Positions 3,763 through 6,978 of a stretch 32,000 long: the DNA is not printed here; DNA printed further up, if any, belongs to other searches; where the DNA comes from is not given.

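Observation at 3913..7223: Translationally coupled Nudix hydrolase + PLD-nuclease/SF2-helicase/DUF3427 giant protein: candidate nucleic-acid surveillance (defence-like) module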

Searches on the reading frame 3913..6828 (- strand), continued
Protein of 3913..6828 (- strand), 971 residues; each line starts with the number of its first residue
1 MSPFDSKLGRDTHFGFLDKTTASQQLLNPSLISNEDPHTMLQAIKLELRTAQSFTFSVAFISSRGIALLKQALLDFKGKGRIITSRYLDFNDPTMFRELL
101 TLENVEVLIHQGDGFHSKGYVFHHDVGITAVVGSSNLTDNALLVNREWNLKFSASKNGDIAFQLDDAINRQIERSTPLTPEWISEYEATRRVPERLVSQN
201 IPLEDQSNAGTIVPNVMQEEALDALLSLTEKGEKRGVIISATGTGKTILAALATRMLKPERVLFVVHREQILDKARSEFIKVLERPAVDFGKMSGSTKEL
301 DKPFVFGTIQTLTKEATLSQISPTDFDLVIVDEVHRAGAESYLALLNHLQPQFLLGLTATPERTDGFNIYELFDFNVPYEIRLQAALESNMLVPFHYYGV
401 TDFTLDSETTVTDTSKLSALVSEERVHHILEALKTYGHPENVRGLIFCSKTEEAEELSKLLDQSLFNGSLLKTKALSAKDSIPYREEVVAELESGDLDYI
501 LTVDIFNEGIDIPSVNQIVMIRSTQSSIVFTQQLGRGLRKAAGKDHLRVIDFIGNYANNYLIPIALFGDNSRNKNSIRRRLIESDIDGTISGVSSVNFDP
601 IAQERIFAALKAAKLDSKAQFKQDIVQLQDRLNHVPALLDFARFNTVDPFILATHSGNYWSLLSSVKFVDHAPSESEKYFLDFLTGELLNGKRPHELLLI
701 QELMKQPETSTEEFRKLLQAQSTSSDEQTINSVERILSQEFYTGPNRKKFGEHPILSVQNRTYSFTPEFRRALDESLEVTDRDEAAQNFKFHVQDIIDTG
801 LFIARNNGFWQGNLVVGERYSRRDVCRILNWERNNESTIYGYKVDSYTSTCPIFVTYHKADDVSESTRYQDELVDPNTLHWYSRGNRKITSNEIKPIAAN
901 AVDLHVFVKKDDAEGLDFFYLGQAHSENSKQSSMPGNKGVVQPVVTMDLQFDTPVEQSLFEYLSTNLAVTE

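Call 26: list_cluster_members(proteins=[window:3913-6828:-, window:6828-7223:-])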
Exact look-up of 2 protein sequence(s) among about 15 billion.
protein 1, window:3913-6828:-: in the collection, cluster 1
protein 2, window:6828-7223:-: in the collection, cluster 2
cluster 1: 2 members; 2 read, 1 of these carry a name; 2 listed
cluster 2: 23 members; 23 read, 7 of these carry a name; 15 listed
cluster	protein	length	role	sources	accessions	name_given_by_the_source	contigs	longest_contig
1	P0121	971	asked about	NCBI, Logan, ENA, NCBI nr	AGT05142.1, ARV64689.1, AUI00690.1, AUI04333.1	putative nuclease, HKD-family [Corynebacterium glutamicum MB001] | DUF3427 domain-containing protein [Corynebacterium glutamicum]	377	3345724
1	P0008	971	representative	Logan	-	-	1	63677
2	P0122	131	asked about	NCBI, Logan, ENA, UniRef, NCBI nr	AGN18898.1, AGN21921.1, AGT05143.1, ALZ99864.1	NTP pyrophosphohydrolase [Corynebacterium glutamicum MB001] | 8-oxo-dGTP diphosphatase n=2 Tax=Corynebacterium glutamicum TaxID=1718 RepID=Q8NR99_CORGL | (deoxy)nucleoside triphosphate pyrophosphohydrolase [Corynebacterium glutamicum]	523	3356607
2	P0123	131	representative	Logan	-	-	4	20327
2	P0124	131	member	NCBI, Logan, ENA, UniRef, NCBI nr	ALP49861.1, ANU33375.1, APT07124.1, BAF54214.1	(deoxy)nucleoside triphosphate pyrophosphohydrolase [Corynebacterium glutamicum] | 8-oxo-dGTP diphosphatase n=1 Tax=Corynebacterium glutamicum (strain R) TaxID=340322 ...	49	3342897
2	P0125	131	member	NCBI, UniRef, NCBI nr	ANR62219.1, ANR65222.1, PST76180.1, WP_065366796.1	hypothetical protein C627_06225 [Corynebacterium glutamicum ZL-6] | (deoxy)nucleoside triphosphate pyrophosphohydrolase n=1 Tax=Corynebacterium TaxID=1716 ... | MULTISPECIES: (deoxy)nucleoside triphosphate pyrophosphohydrolase [Corynebacterium]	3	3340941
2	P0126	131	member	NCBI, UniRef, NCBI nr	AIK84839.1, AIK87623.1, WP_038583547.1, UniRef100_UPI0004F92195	DNA mismatch repair protein MutT [Corynebacterium glutamicum] | (deoxy)nucleoside triphosphate pyrophosphohydrolase n=1 Tax=Corynebacterium glutamicum ... | (deoxy)nucleoside triphosphate pyrophosphohydrolase [Corynebacterium glutamicum]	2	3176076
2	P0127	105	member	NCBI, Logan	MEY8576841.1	(deoxy)nucleoside triphosphate pyrophosphohydrolase [Corynebacteriaceae bacterium 6-324]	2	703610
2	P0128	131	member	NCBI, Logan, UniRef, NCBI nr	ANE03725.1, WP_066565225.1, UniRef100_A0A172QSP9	(deoxy)nucleoside triphosphate pyrophosphohydrolase [Corynebacterium crudilactis] | 8-oxo-dGTP diphosphatase n=1 Tax=Corynebacterium crudilactis TaxID=1652495 ...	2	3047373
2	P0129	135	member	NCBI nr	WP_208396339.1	(deoxy)nucleoside triphosphate pyrophosphohydrolase [Corynebacterium glutamicum]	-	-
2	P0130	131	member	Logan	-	-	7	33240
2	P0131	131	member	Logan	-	-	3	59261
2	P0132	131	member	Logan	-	-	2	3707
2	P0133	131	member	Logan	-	-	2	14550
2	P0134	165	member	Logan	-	-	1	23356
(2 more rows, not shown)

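Call 35: find_related_loci(query=A2, collection=genome_contigs, flank=5000)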
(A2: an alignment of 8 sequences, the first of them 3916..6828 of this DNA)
Query A2 (971 aa) in genome_contigs; peptide patterns used: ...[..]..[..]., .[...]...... (x = any residue, [..] = any of these).
600 stretches matched a pattern (row limit reached: there are more); 588 encode a relative of the query (tblastn E <= 1e-3); the best 80 are kept; 80 distinct loci.
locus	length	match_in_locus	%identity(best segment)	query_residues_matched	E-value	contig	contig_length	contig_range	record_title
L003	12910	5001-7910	59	1-964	0e+0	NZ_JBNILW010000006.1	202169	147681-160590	Corynebacterium halotolerans strain 29 NODE_6_length_202169_cov_23.387835, whole genome shotgun sequence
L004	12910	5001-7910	59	1-964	0e+0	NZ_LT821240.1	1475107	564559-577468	Corynebacterium pacaense strain Marseille-P2417, whole genome shotgun sequence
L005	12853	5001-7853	54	7-963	0e+0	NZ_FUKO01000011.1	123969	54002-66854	Microbacterium esteraromaticum strain B Mb 05.01, whole genome shotgun sequence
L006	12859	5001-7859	55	11-967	0e+0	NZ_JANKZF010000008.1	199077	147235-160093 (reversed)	Arthrobacter sp. HY1533 Scaffold5_2, whole genome shotgun sequence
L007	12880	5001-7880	54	7-969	0e+0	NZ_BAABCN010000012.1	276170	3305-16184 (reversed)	Leifsonia kafniensis strain JCM 17021 sequence12, whole genome shotgun sequence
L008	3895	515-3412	53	6-968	0e+0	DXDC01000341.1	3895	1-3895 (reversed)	MAG TPA_asm: Candidatus Agrococcus pullicola isolate ChiGjej1B1-98 ChiGjej1B1M5__C455231_L3895_SAMN08009832, whole genom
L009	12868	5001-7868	53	5-967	0e+0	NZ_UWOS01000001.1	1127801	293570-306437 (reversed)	Arcanobacterium ihumii strain Marseille-P5647, whole genome shotgun sequence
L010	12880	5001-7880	54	1-965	0e+0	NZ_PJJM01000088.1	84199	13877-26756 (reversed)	Cryobacterium sp. Y50 C679, whole genome shotgun sequence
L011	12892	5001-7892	54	1-969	0e+0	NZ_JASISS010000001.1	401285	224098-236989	Cryobacterium sp. PH31-AA6 NODE_1_length_401285_cov_12.757993, whole genome shotgun sequence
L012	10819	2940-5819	53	1-965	0e+0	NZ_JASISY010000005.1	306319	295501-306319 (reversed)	Cryobacterium sp. PH29-G1 NODE_5_length_306319_cov_27.637848, whole genome shotgun sequence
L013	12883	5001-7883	54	1-964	0e+0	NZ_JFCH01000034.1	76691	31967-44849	Corynebacterium jeikeium strain Cj47444 264, whole genome shotgun sequence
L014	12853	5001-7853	53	10-964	0e+0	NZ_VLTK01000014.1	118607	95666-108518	Brevibacterium aurantiacum strain XU54 Scaffold14, whole genome shotgun sequence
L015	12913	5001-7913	52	2-965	0e+0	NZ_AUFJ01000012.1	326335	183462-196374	Brevibacterium album DSM 18261 K318DRAFT_scaffold00005.5_C, whole genome shotgun sequence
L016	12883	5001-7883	51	6-971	0e+0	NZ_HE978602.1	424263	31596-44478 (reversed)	Brevibacterium senegalense strain JC43, whole genome shotgun sequence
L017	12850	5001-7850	52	11-963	0e+0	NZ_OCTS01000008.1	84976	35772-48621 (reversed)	Corynebacterium dentalis strain Marseille-P4122, whole genome shotgun sequence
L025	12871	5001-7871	46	4-963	0e+0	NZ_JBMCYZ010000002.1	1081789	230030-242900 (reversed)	Nocardioides sp. CPCC 206347 spades_K_25_97_2, whole genome shotgun sequence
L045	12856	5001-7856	44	7-963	0e+0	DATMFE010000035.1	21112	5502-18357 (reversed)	MAG TPA_asm: Ureibacillus sp. isolate SMAG_U13454 k141_89049, whole genome shotgun sequence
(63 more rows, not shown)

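Call 96: search_protein_families(library=pfam, proteins=[L025:699-2648:+, L025:3331-4107:+, L025:3451-4884:-, L045:3175-4245:-, L045:1618-2622:-, L045:689-1555:+], max_evalue=0.0001)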
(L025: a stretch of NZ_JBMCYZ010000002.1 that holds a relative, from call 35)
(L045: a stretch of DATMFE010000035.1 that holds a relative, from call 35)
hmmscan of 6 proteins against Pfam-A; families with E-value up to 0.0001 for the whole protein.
L025:699-2648:+ (649 aa): 0 families

L025:3331-4107:+ (258 aa): 0 families

L025:3451-4884:- (477 aa): 1 family
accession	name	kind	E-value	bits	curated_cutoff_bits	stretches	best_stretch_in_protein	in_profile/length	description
PF08378.17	NERD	-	2.7e-13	50.8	22.1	1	314-420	2-110/111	Nuclease-related domain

L045:3175-4245:- (356 aa): 2 families
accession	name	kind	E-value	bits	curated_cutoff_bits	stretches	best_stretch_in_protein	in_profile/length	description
PF18765.7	Polbeta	-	2e-06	28.3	26.9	1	43-99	3-56/93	Polymerase beta, Nucleotidyltransferase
PF01909.29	NTP_transf_2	-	5.9e-05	23.8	21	0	43-80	5-42/93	Nucleotidyltransferase domain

L045:1618-2622:- (334 aa): 0 families

L045:689-1555:+ (288 aa): 2 families
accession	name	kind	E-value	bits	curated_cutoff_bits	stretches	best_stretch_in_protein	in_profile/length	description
PF01844.29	HNH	-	6.7e-08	33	21.4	1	212-267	1-46/47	HNH endonuclease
PF01878.24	EVE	-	9.2e-07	29.4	23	1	16-164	2-144/145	EVE domain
